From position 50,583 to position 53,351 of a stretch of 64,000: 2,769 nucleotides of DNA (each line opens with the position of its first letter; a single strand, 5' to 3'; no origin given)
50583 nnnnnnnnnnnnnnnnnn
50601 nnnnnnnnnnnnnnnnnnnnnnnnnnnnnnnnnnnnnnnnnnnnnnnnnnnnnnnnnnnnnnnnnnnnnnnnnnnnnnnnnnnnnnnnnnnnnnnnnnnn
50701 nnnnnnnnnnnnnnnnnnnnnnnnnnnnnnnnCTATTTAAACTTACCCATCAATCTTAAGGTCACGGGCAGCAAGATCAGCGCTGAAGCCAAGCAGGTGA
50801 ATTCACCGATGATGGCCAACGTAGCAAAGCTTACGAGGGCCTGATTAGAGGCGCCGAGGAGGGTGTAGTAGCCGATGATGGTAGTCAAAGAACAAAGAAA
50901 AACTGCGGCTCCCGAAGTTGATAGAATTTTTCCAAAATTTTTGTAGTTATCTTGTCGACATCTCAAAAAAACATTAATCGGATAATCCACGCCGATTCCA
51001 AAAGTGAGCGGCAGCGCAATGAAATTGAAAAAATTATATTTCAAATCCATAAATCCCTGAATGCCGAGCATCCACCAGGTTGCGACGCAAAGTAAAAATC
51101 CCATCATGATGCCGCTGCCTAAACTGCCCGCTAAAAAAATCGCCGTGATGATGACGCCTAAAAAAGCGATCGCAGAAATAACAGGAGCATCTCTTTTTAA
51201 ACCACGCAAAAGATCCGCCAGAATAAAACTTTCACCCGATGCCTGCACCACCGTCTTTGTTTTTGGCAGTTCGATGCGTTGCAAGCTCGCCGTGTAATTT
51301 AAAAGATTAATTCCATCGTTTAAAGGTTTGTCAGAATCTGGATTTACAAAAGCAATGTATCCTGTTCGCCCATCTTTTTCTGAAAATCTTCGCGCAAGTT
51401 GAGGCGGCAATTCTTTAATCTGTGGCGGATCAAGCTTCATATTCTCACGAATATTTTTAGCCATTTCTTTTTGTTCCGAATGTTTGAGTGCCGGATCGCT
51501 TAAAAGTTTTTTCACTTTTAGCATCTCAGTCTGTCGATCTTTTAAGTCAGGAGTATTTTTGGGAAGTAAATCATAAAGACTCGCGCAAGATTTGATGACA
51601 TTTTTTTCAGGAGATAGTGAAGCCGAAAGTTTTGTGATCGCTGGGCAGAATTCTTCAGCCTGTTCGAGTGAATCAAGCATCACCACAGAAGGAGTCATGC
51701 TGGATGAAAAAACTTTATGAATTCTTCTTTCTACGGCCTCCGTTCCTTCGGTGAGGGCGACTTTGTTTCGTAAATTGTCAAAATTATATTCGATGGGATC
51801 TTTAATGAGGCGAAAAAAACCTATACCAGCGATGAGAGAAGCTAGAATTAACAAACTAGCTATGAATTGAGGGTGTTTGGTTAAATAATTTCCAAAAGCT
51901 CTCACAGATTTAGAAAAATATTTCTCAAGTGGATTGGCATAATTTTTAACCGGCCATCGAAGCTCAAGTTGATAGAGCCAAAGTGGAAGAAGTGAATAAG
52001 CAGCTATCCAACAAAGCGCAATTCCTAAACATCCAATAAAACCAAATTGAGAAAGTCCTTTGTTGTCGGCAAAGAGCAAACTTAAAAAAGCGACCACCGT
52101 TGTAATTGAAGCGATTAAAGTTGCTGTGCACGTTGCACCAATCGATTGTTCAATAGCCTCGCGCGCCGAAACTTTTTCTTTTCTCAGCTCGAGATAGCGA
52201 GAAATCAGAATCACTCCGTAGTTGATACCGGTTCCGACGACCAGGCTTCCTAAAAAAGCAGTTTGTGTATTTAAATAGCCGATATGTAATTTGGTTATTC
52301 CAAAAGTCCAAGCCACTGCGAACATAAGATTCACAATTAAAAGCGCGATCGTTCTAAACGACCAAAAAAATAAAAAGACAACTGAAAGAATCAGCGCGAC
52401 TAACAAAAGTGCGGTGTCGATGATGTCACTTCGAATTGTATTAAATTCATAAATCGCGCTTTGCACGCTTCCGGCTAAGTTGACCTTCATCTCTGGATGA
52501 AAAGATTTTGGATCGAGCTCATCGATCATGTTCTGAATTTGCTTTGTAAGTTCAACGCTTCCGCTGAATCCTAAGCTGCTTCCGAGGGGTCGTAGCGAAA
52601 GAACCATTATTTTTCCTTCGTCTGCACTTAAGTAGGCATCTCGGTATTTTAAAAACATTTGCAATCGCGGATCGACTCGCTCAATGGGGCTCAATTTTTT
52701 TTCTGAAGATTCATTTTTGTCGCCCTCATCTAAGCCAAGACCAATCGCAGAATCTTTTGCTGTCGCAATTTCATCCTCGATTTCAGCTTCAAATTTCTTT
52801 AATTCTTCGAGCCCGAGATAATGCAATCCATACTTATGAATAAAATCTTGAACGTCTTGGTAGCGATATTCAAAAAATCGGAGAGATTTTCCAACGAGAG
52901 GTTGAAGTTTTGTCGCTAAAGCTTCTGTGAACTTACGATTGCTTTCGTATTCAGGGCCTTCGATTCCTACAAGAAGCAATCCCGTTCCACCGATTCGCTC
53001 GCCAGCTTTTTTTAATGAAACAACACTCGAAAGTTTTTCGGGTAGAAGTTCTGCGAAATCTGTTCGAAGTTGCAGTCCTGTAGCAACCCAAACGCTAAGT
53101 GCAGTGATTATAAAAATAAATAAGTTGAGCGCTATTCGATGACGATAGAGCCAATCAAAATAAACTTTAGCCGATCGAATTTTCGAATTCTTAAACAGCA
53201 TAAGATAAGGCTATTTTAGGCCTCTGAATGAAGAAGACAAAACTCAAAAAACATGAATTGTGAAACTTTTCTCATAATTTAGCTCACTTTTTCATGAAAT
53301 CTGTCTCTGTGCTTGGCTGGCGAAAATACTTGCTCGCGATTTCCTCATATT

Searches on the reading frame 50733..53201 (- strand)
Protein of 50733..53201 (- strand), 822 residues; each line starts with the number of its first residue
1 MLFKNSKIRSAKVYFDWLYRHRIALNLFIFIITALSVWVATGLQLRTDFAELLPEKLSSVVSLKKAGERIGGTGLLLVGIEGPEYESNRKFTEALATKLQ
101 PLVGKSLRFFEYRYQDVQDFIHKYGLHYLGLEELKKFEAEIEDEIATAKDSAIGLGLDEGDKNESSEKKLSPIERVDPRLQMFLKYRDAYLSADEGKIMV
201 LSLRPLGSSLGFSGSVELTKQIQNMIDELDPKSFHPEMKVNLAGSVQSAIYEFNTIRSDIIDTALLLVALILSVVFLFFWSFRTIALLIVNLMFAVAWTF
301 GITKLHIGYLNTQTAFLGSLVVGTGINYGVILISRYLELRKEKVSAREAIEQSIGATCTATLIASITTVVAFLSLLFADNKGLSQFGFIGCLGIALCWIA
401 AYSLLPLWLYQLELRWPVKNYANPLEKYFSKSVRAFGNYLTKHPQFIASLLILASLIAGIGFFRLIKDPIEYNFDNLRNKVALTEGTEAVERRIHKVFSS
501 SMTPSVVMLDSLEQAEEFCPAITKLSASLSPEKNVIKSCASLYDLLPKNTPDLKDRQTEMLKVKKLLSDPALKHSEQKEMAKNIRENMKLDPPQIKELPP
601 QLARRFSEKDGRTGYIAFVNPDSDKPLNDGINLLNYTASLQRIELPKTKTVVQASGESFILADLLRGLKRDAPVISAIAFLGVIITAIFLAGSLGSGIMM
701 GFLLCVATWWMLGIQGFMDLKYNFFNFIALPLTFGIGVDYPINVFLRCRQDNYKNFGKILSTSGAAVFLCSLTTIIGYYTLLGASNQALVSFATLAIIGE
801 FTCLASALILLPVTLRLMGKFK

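Call 66: search_protein_families(library=pfam, proteins=[window:50733-53201:-], max_evalue=0.0001)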
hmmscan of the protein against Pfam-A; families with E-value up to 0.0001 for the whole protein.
window:50733-53201:- (822 aa): 2 families
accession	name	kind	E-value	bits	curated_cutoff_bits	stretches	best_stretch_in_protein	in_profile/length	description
PF03176.21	MMPL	-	1.3e-30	107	20.5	2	217-407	105-297/333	MMPL family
PF02355.23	SecD_SecF_C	-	2.9e-06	27.3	20.5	1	263-395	39-169/189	Protein export membrane protein SecD/SecF, C-terminal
